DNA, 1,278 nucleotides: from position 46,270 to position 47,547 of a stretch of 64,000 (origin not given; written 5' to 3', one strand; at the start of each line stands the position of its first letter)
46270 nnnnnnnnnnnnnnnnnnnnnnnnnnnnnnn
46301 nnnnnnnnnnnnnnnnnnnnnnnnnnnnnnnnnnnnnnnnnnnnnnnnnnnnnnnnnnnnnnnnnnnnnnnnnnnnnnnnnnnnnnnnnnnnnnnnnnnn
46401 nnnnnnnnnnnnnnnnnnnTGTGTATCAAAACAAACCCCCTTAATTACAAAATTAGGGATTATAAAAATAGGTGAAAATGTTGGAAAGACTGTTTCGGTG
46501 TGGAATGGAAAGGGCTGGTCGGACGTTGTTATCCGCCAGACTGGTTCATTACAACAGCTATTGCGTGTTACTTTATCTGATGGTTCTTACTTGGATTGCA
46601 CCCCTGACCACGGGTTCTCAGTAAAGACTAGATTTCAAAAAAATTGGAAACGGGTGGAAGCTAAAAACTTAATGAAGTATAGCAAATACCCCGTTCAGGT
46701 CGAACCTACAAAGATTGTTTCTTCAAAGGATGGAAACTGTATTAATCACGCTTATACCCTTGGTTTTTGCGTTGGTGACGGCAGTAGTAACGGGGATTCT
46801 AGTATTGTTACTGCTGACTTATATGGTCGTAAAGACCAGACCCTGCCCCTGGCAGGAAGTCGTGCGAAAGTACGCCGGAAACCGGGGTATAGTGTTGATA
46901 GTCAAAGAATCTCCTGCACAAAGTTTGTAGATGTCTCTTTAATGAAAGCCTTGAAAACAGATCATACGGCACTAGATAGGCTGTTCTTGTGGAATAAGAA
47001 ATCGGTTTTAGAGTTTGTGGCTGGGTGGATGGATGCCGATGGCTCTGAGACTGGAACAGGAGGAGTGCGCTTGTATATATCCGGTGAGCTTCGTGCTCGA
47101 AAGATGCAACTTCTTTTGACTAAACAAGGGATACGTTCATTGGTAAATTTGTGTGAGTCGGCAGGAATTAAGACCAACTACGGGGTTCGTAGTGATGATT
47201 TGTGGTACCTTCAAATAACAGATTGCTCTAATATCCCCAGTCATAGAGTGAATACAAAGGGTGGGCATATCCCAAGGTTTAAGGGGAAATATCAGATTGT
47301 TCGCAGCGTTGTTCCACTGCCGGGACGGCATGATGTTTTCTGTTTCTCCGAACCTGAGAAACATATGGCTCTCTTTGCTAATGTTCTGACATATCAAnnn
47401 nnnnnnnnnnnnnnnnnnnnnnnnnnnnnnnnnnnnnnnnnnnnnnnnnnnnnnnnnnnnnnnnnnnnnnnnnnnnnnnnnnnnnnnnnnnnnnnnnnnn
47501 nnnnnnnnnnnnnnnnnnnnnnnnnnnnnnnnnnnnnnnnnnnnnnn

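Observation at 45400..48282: Class II RNR split by a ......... intein that ends in Gln and sits directly before the CNL cysteine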

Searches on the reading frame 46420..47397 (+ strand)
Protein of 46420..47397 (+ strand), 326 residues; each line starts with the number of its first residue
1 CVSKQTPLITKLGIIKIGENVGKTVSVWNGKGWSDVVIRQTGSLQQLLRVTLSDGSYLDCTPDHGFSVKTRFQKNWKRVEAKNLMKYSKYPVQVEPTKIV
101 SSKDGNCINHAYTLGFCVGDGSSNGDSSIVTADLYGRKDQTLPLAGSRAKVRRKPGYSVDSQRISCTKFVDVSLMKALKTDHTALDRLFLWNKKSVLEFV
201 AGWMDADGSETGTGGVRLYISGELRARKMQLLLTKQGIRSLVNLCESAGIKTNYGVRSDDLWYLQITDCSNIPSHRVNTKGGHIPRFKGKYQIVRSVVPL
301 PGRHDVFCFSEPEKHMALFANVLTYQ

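Call 4: search_protein_families(library=pfam, proteins=[window:46420-47397:+], max_evalue=0.1)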
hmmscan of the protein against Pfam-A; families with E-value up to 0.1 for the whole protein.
window:46420-47397:+ (326 aa): 2 families
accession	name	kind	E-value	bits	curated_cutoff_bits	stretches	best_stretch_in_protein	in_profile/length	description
PF14528.11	LAGLIDADG_3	-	0.00032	21.3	22.5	1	196-268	3-70/82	LAGLIDADG-like domain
PF14890.11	Intein_splicing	-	0.015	15.5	35.8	1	43-86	47-88/155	Intein splicing domain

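Call 5: search_protein_families(library=ncbifam, proteins=[window:46420-47397:+], max_evalue=0.1)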
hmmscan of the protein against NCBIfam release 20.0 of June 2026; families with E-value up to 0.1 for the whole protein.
window:46420-47397:+ (326 aa): 2 families
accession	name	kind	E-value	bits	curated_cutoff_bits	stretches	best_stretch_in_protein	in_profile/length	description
TIGR01445.1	intein_Nterm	domain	0.00021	22.2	24.5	1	1-66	1-81/83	intein N-terminal splicing region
NF052663.1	RtcB_rel_intein2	exception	0.0024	16.7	1050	1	36-85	121-171/626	intein-containing RctB family protein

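Call 8: find_homologous_proteins(query=window:46420-47397:+, max_evalue=0.001)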
Query window:46420-47397:+ (326 aa): 2 proteins with E <= 0.001 among 886 candidates.
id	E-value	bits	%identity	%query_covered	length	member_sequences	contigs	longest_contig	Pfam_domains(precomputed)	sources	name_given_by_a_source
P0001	1.2e-81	292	49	92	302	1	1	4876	PF14528.12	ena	-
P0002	8.0e-43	165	62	39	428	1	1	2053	-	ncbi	-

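Call 14: find_encoding_contigs(protein=P0001, flank=5000)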
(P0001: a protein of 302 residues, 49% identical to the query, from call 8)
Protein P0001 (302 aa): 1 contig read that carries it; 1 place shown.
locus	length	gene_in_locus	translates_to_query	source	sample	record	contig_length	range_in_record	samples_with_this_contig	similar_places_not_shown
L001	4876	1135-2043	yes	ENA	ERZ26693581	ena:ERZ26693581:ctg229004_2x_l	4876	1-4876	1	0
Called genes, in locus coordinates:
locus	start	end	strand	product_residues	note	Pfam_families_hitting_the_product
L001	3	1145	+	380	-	?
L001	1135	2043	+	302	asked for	PF14528:LAGLIDADG_3 (weak)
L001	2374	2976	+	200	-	PF02867:Ribonuc_red_lgC (weak)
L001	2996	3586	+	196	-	-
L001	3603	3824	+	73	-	-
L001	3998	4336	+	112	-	PF25187:Acb3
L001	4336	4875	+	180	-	?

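Call 15: find_encoding_contigs(protein=P0002, flank=5000)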
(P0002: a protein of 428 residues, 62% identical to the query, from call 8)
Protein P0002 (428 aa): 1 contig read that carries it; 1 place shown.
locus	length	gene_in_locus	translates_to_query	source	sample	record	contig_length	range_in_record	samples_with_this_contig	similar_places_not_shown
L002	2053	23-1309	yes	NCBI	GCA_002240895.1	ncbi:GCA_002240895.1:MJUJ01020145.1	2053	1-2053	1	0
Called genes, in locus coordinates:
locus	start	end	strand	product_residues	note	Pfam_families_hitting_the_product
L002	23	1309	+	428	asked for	-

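Call 28: search_protein_representatives(protein=window:46420-47397:+)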
Query: 326 residues. Proteins with E-value up to 0.001 (for the whole library): 1423; up to 1e-10: 613; up to 1e-30: 115. The best 150 are listed.
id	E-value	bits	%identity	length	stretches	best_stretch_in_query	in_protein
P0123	4.3e-108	377.6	55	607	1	1-326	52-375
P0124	4.0e-105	367.8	53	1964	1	1-326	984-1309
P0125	2.8e-102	358.5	53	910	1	1-326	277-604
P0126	3.4e-101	354.9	56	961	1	1-326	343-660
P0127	7.5e-99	347.2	49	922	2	1-326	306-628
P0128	5.8e-95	334.4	53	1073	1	1-326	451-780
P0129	1.0e-94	333.6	50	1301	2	1-326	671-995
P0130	2.1e-93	329.3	50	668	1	1-326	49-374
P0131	1.1e-92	326.9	43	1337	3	1-326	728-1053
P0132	6.6e-92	324.4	45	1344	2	1-326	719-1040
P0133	2.3e-90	319.3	48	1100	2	1-326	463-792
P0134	3.1e-89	315.6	44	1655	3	1-324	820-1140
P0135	1.2e-85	303.8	50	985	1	1-326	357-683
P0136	2.2e-85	302.9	46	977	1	1-326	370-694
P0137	1.6e-84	300.2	49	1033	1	1-326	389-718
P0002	2.6e-43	164.7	62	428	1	201-326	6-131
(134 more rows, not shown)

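Call 33: search_dna_similar(query=window:46420-47397:+, collection=phages, mode=protein, max_rows=30, max_evalue=0.00001)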
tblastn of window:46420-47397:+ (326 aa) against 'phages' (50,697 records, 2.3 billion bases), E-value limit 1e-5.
Records with a match: 319; places in all: 319; records where one place covers at least 80% of the query: 301.
Best place of each record, by identity: <60% 319.
By first word of the organism name: Rheinheimera 115; Vibrio 92; Caulobacter 39; Corynebacterium 11; Staphylococcus 10; Brevundimonas 8; Ralstonia 8; Acinetobacter 7; Pectobacterium 5; Salmonella 4; and 11 more.
By host as written in the record: Rheinheimera sp. BAL341 115; - 59; Caulobacter vibrioides CB15 22; Vibrio cholerae 19; Corynebacterium vitaeruminis NCIB 9291 11; Staphylococcus aureus 10; Brevundimonas pondensis LVF1 6; Caulobacter crescentus 6; and 38 more.
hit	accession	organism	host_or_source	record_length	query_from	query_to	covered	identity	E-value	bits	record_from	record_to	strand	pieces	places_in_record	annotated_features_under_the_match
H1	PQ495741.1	Aeromonas phage PhAER-4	Aeromonas sp.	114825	1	326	100%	29.1%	1e-24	110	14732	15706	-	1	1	hypothetical protein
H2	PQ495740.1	Aeromonas phage PhAER-3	Aeromonas sp.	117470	1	326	100%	29.1%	1e-24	110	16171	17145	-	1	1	hypothetical protein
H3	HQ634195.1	Vibrio phage eugene 12A10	Vibrio sp. 12A10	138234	1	326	100%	29.0%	6e-19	94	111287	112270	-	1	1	ribonucleoside triphosphate reductase subunit alpha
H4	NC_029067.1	Vibrio phage eugene 12A10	Vibrio sp. 12A10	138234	1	326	100%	29.0%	6e-19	94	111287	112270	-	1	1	NrdA-like aerobic NDP reductase large subunit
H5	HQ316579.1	Vibrio phage helene 12B3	Vibrio splendidus 12B3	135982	1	326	100%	28.7%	1e-18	93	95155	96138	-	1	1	ribonucleoside diphosphate reductase subunit alpha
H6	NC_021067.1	Vibrio phage helene 12B3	Vibrio splendidus 12B3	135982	1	326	100%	28.7%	1e-18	93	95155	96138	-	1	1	NrdA-like aerobic NDP reductase large subunit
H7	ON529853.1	Brevundimonas phage vB_BpoS-Bambus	Brevundimonas pondensis LVF1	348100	1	324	99%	28.9%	1e-22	104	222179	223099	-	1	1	ribonucleoside-diphosphate reductase I subunit alpha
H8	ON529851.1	Brevundimonas phage vB_BpoS-Marchewka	Brevundimonas pondensis LVF1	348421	1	324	99%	28.9%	1e-22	104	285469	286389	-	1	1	ribonucleoside-diphosphate reductase I subunit alpha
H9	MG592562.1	Vibrio phage 1.193.O._10N.286.52.C6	Vibrio splendidus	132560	1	324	99%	28.7%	2e-20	98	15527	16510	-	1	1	hedgehog/hint domain protein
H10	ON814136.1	Staphylococcus phage vB_SauM-V1SA22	Staphylococcus aureus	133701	1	326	100%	28.4%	4e-26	114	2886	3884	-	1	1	ribonucleotide reductase of class Ia (aerobic), alpha subunit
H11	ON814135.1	Staphylococcus phage vB_SauM-V1SA20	Staphylococcus aureus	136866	1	326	100%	28.4%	4e-26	114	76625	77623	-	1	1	ribonucleotide reductase of class Ia (aerobic), alpha subunit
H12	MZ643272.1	Staphylococcus phage vB_Sau-RP15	Staphylococcus aureus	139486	1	326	100%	28.4%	9e-26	113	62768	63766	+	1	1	ribonucleoside-diphosphate reductase alpha subunit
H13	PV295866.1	Staphylococcus phage CIFT_MFB_MRSA13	Staphylococcus aureus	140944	1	326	100%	28.4%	2e-25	112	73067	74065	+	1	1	hypothetical protein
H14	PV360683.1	Staphylococcus phage CIFT_MFB_MRSA16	Staphylococcus aureus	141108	1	326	100%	28.4%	2e-25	112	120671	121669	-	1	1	hypothetical protein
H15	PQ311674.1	Staphylococcus phage CIFT_MFB_MRSA12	Staphylococcus aureus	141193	1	326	100%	28.4%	2e-25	112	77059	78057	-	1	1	hypothetical protein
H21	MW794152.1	Vibrio phage ICP1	-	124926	1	326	100%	28.2%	1e-17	89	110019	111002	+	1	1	nrdA: intein-containing ribonucleoside triphosphate reductase alpha chain ...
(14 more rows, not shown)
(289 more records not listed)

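Call 34: search_solved_structures(query=window:46420-47397:+, max_evalue=1, show_alignments=2)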
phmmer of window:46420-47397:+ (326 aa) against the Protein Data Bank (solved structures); distinct sequences matched with E-value up to 1: 0.

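Call 35: get_annotated_region(hit=H21, flank=1500)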
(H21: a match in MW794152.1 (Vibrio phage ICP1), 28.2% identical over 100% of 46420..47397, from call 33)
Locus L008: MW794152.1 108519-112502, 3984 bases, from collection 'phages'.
description: Vibrio phage ICP1 isolate 2017_Dha_A, complete genome.
organism: Vibrio phage ICP1 (NCBI taxid 979525)
taxonomy: Viruses; Duplodnaviria; Heunggongvirae; Uroviricota; Caudoviricetes; Mohonavirus; Mohonavirus ICP1
host: -; source: -; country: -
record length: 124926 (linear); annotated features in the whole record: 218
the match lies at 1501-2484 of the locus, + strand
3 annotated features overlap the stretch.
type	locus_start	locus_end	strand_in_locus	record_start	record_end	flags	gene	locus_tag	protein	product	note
CDS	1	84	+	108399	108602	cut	-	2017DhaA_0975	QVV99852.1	hypothetical protein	Previously called: GP202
CDS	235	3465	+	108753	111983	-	nrdA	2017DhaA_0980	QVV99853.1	intein-containing ribonucleoside triphosphate reductase alpha chain precursor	Previously called: GP203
CDS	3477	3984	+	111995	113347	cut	nrdB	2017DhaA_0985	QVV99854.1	ribonucleoside diphosphate reductase, beta chain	Previously called: GP204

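Call 36: get_annotated_region(hit=H10, flank=1500)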
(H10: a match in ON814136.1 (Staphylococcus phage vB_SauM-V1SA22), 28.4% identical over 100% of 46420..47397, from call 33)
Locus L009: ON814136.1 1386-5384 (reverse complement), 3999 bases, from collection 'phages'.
description: Staphylococcus phage vB_SauM-V1SA22, partial genome.
organism: Staphylococcus phage vB_SauM-V1SA22 (NCBI taxid 2972387)
taxonomy: Viruses; Duplodnaviria; Heunggongvirae; Uroviricota; Caudoviricetes; Herelleviridae; Twortvirinae; Silviavirus
host: Staphylococcus aureus; source: waste water; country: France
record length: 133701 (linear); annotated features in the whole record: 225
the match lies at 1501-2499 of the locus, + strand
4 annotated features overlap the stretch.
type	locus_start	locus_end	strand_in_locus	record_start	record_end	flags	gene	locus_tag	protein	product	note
CDS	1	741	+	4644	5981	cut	-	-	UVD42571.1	ribonucleotide reductase of class Ia (aerobic), beta subunit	-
CDS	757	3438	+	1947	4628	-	-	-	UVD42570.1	ribonucleotide reductase of class Ia (aerobic), alpha subunit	-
CDS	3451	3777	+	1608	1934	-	-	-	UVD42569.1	hypothetical protein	phrog_2797_ORF139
CDS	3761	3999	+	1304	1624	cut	-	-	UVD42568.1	oxidoreductase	-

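Call 37: get_annotated_region(hit=H1, flank=1500)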
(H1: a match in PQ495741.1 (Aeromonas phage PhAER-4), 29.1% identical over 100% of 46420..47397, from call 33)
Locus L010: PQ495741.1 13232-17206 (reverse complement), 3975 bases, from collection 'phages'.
description: Aeromonas phage PhAER-4, complete genome.
organism: Aeromonas phage PhAER-4 (NCBI taxid 3378351)
taxonomy: Viruses
host: Aeromonas sp.; source: water samples from freshwater fish farms; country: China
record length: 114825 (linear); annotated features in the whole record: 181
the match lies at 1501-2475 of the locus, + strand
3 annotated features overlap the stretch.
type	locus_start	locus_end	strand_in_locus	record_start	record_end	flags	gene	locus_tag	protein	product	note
CDS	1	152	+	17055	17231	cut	-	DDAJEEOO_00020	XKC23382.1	hypothetical protein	-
CDS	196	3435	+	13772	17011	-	-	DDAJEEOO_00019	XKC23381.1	hypothetical protein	-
CDS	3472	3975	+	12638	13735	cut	nrdB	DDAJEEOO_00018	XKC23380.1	ribonucleoside-diphosphate reductase 1 subunit beta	-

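Call 42: search_protein_families(library=phrogs, proteins=[window:46420-47397:+], max_evalue=0.001)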
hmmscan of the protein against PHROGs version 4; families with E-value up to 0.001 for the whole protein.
window:46420-47397:+ (326 aa): 0 families

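Call 52: find_related_loci(query=window:46420-47397:+, collection=genome_contigs, flank=1500)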
Query window:46420-47397:+ (326 aa) in genome_contigs; peptide patterns used: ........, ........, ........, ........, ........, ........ (x = any residue, [..] = any of these).
67 stretches matched a pattern; 31 encode a relative of the query (tblastn E <= 1e-3); 31 distinct loci.
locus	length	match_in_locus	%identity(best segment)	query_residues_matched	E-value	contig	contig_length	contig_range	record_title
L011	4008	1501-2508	45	1-326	2e-87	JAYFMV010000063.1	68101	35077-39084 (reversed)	MAG: Potamolinea sp. isolate R1S1 contig_259, whole genome shotgun sequence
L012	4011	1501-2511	46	1-326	5e-87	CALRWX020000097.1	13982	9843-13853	MAG: Pseudanabaena sp. UWO311 isolate JJ-LAS36-244-3-mx-bin629 genome assembly, contig: JJ-LAS36-244-C377, whole genome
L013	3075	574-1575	46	1-324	2e-84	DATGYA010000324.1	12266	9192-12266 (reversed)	MAG TPA_asm: Kamptonema sp. isolate SMAG_U10623 k141_97670, whole genome shotgun sequence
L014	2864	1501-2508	47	1-326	6e-85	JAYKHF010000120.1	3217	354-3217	MAG: Leptolyngbya sp. isolate 145596 NODE_14227590, whole genome shotgun sequence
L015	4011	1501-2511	46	1-326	3e-84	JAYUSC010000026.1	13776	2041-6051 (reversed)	MAG: Pseudanabaena sp. isolate GL117_DN_concoct_61 GL117_DN_concoct_61_25, whole genome shotgun sequence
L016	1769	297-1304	45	1-326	3e-88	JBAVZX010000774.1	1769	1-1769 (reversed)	MAG: Phormidium sp. isolate MFD04603_ilm_asm_bin3 k127_36000, whole genome shotgun sequence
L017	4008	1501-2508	47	1-326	1e-83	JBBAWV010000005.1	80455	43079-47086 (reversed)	MAG: Nodosilinea sp. isolate EUL_358 ctg5-EUL_358, whole genome shotgun sequence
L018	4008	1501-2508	47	1-326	3e-83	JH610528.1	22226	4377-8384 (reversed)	MAG: Prochloron didemni P4-Papua_New_Guinea genomic scaffold Scf_contig00095, whole genome shotgun sequence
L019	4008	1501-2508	47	1-326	3e-83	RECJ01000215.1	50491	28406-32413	MAG: Leptolyngbya sp. DLM2.Bin27 NODE_573_length_50491_cov_22.9885, whole genome shotgun sequence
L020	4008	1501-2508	44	1-326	5e-83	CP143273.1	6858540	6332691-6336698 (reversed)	MAG: Phormidium sp. isolate R1S1 chromosome, complete genome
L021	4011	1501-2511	45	1-326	4e-83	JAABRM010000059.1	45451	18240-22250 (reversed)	MAG: Oscillatoriales cyanobacterium isolate S07.Bin090 Scaffold_436, whole genome shotgun sequence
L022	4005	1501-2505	45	1-326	8e-83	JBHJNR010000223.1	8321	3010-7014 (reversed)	MAG: Cyanophyceae cyanobacterium isolate al_S3C1147 S3Ck119_639013, whole genome shotgun sequence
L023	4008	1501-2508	46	1-326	2e-82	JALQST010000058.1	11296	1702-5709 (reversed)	MAG: Nodosilinea sp. BSH.14 NODE_58_length_11296_cov_2.521972, whole genome shotgun sequence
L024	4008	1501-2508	44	1-326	2e-82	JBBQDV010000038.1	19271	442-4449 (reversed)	MAG: Cyanophyceae cyanobacterium isolate Co_metawrap_1141 Cmw_1141_k141_27948723_length_19271_cov_15.9937, whole genome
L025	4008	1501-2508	46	1-326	3e-82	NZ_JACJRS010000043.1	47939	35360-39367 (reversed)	Phormidium sp. FACHB-1136 contig43, whole genome shotgun sequence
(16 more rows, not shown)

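Call 53: find_related_loci(query=window:46420-47397:+, collection=viral_contigs, flank=3000)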
Query window:46420-47397:+ (326 aa) in viral_contigs; peptide patterns used: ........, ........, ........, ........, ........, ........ (x = any residue, [..] = any of these).
11 stretches matched a pattern; 2 encode a relative of the query (tblastn E <= 1e-3); 2 distinct loci.
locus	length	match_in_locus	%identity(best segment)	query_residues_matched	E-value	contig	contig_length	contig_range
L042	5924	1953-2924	55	1-326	4e-116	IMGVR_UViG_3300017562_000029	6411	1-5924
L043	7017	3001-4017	35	1-326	2e-48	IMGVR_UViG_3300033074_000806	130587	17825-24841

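Call 58: predict_structure(alignment_id=A1)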
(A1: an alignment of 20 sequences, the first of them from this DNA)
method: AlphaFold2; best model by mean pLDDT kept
length: 326 residues; sequences in the alignment: 20
mean_pLDDT: 94.0   pTM: 0.91
mean pLDDT of the five models: 94.0, 93.6, 93.2, 92.9, 93.0
residues with pLDDT >= 90: 286; 70-90: 37; 50-70: 3; < 50: 0
segments of 3 or more residues with pLDDT < 50: none
pLDDT, mean of each block of 10 residues (from residue 1): 97 95 96 96 98 96 97 95 97 91 87 97 80 92 96 91 95 93 96 96 96 93 96 94 96 91 95 94 82 96 97 96 94
secondary structure, 60 per line:
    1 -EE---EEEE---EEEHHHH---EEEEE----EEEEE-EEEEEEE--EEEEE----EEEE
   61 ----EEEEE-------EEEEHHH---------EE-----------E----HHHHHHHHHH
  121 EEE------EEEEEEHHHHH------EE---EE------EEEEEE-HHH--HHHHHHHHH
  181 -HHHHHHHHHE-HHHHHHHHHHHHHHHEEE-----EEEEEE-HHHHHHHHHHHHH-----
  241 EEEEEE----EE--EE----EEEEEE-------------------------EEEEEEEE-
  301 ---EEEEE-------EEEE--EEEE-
elements in order: E7-10 E14-16 H17-20 E24-28 E33-37 E39-45 E48-52 E57-60 E65-69 E77-80 H111-120 E121-123 E130-135 H136-140 E160-165 H172-180 H182-190 H193-207 E208-210 E216-221 H223-235 E241-246 E261-266 E292-299 E304-308 E316-319 E322-325

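Call 60: fold_search(model_id=the predicted structure, library=pdb)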
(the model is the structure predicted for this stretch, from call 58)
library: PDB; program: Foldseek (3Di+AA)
matches with E <= 10: 665; with E <= 0.001: 55
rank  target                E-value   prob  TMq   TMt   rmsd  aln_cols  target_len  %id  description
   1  7qsu                  1.9e-15  1.00  0.63  0.57   7.2       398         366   17  Crystal structure of homing endonuclease-associated TliVMA intein (C1A, d333-339) (released 2022-03-30)
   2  7qss                  1.4e-13  1.00  0.62  0.48   7.9       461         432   15  Crystal structure of homing endonuclease-associated TliVMA intein (C1A) (released 2022-03-30)
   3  7qst                  4.0e-12  1.00  0.60  0.55   8.4       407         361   15  Crystal structure of homing endonuclease-associated PhoVMA intein (C1A) (released 2022-03-30)
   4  1vde_A                1.0e-11  1.00  0.64  0.51   6.7       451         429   17  PI-SCEI, A HOMING ENDONUCLEASE WITH PROTEIN SPLICING ACTIVITY (released 1998-04-08)
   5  1lws_A                1.8e-11  1.00  0.62  0.49   6.6       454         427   12  Crystal structure of the intein homing endonuclease PI-SceI bound to its recognition sequence (released 2002-09-27)
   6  1vde_B                2.3e-11  1.00  0.58  0.46   9.3       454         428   14  PI-SCEI, A HOMING ENDONUCLEASE WITH PROTEIN SPLICING ACTIVITY (released 1998-04-08)
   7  1ef0_A                3.3e-11  1.00  0.66  0.53   6.3       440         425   16  CRYSTAL STRUCTURE OF PI-SCEI MINIPRECURSOR (released 2000-06-07)
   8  1dq3                  3.5e-11  1.00  0.66  0.50   6.4       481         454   11  CRYSTAL STRUCTURE OF AN ARCHAEAL INTEIN-ENCODED HOMING ENDONUCLEASE PI-PFUI (released 2000-07-05)
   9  1jva_B                9.9e-11  1.00  0.65  0.52   6.1       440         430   14  CRYSTAL STRUCTURE OF THE VMA1-DERIVED ENDONUCLEASE BEARING THE N AND C EXTEIN PROPEPTIDES (released 2002-08-29)
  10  1um2_B                2.7e-10  1.00  0.66  0.54   7.0       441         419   15  Crystal Structure of the Vma1-Derived Endonuclease with the Ligated Extein Segment (released 2004-09-22)
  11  1dfa                  3.0e-10  1.00  0.62  0.52   7.9       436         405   15  CRYSTAL STRUCTURE OF PI-SCEI IN C2 SPACE GROUP (released 1999-12-08)
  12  1lwt_A                7.2e-10  1.00  0.61  0.47   9.3       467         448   14  Crystal structure of the intein homing endonuclease PI-SceI bound to its substrate DNA (Ca2+ free) (released 2002-09-27)
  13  1um2_A                1.4e-09  1.00  0.64  0.52   6.2       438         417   13  Crystal Structure of the Vma1-Derived Endonuclease with the Ligated Extein Segment (released 2004-09-22)
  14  1jva_A                4.6e-09  1.00  0.61  0.49   7.3       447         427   13  CRYSTAL STRUCTURE OF THE VMA1-DERIVED ENDONUCLEASE BEARING THE N AND C EXTEIN PROPEPTIDES (released 2002-08-29)
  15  1ef0_B                5.0e-08  1.00  0.60  0.51   6.7       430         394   15  CRYSTAL STRUCTURE OF PI-SCEI MINIPRECURSOR (released 2000-06-07)
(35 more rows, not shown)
